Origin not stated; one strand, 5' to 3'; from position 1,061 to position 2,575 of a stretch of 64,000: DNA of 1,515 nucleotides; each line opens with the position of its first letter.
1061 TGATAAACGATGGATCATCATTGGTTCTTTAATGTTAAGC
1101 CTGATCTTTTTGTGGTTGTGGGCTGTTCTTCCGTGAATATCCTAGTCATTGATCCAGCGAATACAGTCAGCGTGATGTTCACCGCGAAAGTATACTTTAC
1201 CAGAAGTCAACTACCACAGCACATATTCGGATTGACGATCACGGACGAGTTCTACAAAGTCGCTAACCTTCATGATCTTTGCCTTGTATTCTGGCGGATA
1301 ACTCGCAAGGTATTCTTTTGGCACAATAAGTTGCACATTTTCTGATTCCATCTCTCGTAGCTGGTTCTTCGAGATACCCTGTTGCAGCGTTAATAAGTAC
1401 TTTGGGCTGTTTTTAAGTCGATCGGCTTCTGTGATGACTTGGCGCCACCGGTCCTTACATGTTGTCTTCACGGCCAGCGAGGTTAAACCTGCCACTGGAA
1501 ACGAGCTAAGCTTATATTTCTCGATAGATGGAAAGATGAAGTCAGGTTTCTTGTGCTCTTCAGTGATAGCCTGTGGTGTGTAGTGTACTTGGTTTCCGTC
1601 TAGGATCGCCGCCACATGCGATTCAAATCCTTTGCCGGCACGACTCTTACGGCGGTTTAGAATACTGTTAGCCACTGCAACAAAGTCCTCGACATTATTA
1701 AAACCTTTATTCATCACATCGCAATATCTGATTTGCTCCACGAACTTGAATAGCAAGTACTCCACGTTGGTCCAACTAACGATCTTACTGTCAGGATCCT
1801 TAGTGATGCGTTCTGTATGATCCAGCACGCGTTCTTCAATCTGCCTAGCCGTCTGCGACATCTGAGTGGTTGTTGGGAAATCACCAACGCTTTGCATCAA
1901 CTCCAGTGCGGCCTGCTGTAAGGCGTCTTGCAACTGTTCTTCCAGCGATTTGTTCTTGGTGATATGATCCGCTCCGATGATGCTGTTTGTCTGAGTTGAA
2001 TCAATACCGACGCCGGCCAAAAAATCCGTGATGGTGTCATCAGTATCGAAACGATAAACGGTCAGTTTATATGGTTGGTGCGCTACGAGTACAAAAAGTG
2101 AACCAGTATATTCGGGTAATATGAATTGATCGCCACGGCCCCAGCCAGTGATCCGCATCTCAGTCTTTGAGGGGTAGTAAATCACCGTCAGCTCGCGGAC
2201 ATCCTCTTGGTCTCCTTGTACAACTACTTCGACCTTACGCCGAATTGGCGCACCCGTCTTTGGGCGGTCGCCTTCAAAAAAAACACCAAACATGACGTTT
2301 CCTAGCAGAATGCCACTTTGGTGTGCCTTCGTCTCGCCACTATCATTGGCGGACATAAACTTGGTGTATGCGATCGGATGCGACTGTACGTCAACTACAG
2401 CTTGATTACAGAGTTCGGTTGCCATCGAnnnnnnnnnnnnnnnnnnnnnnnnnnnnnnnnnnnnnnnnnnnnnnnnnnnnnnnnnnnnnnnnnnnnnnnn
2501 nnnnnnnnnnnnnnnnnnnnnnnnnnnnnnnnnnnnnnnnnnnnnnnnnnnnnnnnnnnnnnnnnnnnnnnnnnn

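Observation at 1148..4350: EcoRII-like restriction-modification cassette with an RHH-fused C5-methyltransferase and an NrdH-like gene, bracketed by 58-bp direct repeats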

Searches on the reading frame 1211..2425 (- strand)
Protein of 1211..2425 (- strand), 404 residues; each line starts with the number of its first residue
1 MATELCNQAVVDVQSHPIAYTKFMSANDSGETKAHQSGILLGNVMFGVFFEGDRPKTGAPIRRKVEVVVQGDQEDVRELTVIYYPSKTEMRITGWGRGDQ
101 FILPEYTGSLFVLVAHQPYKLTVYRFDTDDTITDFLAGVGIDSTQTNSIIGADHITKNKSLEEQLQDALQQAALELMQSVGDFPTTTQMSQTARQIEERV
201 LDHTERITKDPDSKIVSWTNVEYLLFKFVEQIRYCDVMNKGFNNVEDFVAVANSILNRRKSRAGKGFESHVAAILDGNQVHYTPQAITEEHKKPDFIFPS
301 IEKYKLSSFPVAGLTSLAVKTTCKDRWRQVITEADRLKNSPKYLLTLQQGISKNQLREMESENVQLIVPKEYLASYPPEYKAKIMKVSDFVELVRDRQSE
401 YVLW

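Call 4: search_protein_families(library=pfam, proteins=[window:1211-2425:-], max_evalue=0.01)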
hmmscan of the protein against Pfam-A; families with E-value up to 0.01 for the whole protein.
window:1211-2425:- (404 aa): 2 families
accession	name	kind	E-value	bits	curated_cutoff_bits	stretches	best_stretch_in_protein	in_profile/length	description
PF09019.17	EcoRII-C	-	1.4e-57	194.8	25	1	226-391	1-165/165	EcoRII C terminal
PF09217.15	EcoRII-N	-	4.5e-11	43.2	25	1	18-120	6-114/154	Restriction endonuclease EcoRII, N-terminal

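Call 29: search_protein_families(library=ncbifam, proteins=[window:1211-2425:-], max_evalue=0.01)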
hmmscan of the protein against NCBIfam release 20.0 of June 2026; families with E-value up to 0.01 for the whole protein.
window:1211-2425:- (404 aa): 0 families

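Call 30: search_solved_structures(query=window:1211-2425:-, max_evalue=0.01, show_alignments=1)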
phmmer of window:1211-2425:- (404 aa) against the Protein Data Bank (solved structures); distinct sequences matched with E-value up to 0.01: 5.
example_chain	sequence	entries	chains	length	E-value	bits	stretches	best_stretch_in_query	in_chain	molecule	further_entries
1na6_A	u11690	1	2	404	2.4e-57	197.8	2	196-391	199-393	Restriction endonuclease EcoRII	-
3hqg_A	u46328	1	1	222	1.4e-50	175.5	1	197-392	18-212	Type-2 restriction enzyme EcoRII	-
3hqf_A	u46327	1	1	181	3.2e-05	26.3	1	18-114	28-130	Restriction endonuclease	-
2fqz_A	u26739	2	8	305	6.9e-05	25.2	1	254-371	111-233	R.Ecl18kI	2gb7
3bm3_A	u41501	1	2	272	0.0023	20.2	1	251-339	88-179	PspGI restriction endonuclease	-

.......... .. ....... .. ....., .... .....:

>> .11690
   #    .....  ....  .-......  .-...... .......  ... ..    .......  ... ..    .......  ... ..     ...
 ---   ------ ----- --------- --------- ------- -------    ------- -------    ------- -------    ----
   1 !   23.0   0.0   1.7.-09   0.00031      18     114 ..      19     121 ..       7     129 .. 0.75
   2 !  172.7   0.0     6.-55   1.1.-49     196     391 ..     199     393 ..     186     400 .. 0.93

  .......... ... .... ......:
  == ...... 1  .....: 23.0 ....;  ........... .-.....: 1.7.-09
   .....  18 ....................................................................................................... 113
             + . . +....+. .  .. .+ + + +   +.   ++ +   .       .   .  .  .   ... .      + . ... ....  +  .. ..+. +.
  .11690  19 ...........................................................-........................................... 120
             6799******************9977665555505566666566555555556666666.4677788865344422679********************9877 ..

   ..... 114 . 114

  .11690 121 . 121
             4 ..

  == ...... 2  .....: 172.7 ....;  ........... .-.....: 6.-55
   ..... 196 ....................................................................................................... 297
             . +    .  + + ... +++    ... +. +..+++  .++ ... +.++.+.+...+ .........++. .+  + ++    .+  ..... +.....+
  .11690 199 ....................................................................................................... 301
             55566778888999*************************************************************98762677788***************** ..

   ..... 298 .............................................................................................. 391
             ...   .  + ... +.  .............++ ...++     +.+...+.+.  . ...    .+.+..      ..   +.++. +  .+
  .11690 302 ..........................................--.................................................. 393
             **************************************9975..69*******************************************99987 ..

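Call 62: search_protein_families(library=padloc, proteins=[window:1211-2425:-], max_evalue=0.01)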
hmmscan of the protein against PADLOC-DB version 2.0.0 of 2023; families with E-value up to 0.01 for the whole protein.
window:1211-2425:- (404 aa): 3 families
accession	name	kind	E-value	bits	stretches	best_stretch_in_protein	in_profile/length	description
PDLC03467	REase_II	-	7.6e-53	178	1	18-360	19-362/365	Type II restriction enzyme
PDLC03545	REase_II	-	7e-06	23.8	1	252-339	89-179/272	Type II restriction enzyme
PDLC03466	REase_II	-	4.8e-05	21.1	1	251-367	108-229/305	Type II restriction enzyme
